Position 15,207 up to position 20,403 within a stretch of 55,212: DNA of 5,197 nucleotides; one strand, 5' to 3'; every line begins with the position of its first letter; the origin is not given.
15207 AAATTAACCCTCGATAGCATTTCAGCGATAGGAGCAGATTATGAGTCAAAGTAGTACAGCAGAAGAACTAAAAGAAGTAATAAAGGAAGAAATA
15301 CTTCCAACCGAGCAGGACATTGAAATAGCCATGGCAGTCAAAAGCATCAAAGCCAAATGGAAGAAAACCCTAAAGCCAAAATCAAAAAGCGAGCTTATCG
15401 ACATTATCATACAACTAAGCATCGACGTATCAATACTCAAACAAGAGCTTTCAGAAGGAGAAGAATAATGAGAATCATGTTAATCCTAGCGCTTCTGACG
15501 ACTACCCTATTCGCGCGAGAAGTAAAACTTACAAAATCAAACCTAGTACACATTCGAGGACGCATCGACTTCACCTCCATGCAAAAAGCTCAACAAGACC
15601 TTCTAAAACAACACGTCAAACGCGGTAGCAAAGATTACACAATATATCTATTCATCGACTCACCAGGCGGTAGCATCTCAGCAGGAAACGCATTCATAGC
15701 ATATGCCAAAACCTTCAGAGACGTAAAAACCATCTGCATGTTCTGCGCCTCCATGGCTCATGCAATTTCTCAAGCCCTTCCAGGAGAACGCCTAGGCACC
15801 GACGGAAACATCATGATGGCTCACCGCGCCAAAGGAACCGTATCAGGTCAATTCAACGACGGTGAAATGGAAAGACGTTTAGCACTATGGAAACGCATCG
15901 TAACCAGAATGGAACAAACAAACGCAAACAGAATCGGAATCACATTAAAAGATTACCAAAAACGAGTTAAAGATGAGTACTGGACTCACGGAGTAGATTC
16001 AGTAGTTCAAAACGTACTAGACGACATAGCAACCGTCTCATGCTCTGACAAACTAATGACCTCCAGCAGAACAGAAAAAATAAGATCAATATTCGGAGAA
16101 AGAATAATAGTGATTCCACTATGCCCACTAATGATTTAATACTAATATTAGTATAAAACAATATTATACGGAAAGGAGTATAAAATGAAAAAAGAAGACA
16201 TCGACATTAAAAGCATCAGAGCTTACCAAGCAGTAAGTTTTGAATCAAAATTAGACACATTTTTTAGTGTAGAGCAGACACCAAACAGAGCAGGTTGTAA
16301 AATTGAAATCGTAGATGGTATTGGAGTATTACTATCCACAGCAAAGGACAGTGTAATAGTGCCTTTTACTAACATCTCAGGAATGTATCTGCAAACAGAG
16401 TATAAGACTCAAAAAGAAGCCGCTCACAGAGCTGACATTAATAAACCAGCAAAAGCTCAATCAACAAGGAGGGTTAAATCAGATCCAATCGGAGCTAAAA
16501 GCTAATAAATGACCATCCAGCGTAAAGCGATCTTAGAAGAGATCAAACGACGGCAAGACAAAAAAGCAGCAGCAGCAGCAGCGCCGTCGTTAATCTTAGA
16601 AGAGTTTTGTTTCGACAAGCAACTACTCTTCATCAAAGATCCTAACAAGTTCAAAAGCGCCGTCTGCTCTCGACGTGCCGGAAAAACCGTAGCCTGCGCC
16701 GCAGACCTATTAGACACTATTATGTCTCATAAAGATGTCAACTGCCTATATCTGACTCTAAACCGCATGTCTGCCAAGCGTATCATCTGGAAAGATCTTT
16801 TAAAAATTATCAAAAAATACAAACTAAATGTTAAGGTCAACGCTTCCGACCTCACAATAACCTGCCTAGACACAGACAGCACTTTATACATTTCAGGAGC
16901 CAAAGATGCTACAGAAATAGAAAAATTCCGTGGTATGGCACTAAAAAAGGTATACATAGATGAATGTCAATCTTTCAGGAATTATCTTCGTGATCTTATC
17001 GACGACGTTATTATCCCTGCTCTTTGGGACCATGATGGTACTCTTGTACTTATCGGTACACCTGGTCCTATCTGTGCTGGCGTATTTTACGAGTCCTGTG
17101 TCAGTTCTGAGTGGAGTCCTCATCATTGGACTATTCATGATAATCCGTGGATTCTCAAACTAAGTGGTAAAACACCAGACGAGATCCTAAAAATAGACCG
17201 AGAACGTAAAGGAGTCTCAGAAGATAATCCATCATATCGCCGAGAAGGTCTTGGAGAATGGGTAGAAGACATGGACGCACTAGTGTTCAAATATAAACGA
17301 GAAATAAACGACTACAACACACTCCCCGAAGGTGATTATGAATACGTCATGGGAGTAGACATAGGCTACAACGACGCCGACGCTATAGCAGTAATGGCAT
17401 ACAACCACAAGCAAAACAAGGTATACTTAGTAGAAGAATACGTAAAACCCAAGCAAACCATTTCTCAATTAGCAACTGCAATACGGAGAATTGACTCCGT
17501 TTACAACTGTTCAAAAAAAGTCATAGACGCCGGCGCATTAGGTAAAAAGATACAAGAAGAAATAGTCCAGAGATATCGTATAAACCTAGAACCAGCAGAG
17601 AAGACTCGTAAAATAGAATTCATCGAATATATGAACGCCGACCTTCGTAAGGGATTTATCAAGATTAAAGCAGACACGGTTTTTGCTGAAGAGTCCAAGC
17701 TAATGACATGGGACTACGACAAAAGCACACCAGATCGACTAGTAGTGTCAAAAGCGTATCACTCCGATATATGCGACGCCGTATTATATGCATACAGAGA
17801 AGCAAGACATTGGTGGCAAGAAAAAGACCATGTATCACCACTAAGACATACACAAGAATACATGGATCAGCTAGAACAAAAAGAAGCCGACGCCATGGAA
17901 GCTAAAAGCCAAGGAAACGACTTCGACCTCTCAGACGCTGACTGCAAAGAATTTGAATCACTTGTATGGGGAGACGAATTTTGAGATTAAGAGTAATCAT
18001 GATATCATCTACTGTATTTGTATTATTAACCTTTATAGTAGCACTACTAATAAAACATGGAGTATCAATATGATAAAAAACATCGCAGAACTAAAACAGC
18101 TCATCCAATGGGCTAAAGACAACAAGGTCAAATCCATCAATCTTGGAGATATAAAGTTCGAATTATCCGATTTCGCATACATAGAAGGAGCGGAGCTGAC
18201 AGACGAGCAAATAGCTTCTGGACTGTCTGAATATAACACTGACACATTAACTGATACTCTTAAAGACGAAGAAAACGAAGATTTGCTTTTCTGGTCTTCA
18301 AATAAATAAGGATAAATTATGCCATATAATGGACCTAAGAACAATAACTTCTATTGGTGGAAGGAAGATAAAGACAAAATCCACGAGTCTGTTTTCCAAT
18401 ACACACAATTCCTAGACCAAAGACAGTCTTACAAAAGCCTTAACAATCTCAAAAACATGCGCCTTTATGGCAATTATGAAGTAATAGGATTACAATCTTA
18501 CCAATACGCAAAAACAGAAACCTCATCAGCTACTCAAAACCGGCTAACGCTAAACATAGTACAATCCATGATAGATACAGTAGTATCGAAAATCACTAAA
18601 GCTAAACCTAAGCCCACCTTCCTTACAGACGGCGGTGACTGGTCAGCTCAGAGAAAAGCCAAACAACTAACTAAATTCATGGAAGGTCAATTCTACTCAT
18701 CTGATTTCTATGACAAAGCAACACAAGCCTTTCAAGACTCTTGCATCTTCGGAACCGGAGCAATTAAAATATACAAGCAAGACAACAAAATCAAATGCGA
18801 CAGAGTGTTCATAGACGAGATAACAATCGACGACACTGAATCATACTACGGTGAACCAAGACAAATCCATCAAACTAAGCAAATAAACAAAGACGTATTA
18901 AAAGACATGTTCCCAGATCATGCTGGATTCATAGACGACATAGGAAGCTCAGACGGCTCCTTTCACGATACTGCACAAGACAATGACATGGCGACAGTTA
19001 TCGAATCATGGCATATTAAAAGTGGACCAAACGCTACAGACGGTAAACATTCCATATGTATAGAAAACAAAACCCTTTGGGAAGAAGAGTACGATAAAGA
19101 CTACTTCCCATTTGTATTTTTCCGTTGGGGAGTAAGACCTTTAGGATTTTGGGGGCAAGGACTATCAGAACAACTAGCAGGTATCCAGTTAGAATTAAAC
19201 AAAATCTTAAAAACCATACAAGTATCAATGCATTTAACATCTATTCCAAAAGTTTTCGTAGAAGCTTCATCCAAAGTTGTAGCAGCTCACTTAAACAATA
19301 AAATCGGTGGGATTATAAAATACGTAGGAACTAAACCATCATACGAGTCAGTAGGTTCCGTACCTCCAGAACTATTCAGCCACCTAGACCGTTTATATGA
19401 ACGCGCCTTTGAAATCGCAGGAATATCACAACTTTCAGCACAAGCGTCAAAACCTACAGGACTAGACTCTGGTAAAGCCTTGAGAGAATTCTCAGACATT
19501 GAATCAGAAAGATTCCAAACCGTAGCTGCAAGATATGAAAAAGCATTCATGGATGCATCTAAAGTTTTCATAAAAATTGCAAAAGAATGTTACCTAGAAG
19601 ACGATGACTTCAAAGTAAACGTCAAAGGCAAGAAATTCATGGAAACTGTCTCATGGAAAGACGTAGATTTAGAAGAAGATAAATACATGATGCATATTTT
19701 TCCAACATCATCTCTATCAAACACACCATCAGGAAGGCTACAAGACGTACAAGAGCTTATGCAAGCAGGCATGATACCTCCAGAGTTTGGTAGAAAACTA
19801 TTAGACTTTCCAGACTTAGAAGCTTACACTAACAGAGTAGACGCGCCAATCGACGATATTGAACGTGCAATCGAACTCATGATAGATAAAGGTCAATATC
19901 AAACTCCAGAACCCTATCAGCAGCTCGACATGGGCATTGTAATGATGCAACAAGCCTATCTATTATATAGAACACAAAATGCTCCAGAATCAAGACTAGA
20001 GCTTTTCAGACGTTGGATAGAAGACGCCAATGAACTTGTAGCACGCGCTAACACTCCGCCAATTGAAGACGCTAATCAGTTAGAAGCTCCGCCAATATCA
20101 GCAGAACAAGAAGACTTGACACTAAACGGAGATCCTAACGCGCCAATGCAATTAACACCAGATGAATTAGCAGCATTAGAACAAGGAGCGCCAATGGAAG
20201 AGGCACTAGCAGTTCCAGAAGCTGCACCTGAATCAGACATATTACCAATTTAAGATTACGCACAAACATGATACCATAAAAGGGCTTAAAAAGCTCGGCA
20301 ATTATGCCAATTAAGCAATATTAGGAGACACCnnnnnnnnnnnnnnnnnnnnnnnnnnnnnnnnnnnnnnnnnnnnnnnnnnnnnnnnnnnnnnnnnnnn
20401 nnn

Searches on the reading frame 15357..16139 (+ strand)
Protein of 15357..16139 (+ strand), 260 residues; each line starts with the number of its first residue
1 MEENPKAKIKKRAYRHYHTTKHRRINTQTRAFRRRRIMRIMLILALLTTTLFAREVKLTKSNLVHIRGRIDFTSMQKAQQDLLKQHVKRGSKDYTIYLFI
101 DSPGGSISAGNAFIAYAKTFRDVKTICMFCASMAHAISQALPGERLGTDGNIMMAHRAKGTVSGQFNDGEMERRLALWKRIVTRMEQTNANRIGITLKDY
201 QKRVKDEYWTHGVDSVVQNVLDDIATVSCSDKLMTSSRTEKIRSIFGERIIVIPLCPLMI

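Call 53: search_protein_families(library=pfam, proteins=[window:15357-16139:+], max_evalue=0.001)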
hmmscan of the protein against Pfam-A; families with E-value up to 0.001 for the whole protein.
window:15357-16139:+ (260 aa): 1 family
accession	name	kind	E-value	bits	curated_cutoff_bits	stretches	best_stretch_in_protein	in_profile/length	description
PF00574.28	CLP_protease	-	5.1e-14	53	20.2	1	57-225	12-179/182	Clp protease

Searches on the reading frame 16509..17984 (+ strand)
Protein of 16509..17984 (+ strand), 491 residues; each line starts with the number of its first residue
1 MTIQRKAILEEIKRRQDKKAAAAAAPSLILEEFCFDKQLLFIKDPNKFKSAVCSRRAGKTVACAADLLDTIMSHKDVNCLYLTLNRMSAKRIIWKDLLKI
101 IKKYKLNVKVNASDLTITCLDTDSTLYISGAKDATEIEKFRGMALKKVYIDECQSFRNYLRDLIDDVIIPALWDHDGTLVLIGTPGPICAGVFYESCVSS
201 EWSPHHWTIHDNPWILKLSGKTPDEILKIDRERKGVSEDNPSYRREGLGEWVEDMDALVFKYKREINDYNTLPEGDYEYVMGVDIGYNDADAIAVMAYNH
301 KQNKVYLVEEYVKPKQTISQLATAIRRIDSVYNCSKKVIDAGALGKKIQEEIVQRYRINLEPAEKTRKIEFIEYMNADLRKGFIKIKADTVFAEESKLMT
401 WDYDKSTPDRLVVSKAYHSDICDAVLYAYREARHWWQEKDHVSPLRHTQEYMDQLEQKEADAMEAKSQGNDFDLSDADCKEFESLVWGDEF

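Call 41: search_protein_families(library=phrogs, proteins=[window:16509-17984:+], max_evalue=0.00001)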
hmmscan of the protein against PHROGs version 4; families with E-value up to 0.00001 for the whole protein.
window:16509-17984:+ (491 aa): 4 families
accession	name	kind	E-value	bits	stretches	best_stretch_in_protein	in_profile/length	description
phrog_2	-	head and packaging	1.4e-44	154.1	1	28-436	261-596/807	terminase large subunit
phrog_979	-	head and packaging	3.1e-11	43.7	1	34-158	154-278/642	terminase large subunit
phrog_5653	-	head and packaging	4.6e-08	34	1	259-433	10-181/199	terminase large subunit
phrog_7579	-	head and packaging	9.8e-06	25.9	0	36-258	7-220/239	terminase large subunit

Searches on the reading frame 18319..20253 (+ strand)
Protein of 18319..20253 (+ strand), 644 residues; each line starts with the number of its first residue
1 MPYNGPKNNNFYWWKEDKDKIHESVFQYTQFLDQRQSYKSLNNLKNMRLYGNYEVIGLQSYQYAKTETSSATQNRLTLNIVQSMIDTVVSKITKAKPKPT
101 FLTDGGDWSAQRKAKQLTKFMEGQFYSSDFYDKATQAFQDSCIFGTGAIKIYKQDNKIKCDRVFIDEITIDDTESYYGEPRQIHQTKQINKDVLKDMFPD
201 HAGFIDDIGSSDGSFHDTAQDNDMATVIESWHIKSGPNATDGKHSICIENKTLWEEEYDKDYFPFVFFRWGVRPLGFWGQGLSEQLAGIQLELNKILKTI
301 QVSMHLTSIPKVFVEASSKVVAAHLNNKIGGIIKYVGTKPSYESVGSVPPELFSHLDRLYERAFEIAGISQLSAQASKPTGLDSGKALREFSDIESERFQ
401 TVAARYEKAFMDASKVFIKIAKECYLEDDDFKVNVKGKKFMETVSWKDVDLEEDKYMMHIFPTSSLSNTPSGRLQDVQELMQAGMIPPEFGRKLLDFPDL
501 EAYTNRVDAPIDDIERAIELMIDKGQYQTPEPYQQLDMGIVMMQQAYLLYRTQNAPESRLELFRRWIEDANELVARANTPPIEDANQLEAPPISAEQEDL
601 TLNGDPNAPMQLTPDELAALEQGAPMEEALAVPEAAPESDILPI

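Call 41: search_protein_families(library=phrogs, proteins=[window:18319-20253:+], max_evalue=0.00001)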
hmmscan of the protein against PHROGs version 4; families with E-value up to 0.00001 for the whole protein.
window:18319-20253:+ (644 aa): 2 families
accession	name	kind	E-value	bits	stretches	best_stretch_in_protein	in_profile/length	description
phrog_156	-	head and packaging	1.6e-25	90.6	1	59-551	44-594/681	portal protein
phrog_332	-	connector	4.8e-21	75.7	1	104-379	97-384/560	head-tail adaptor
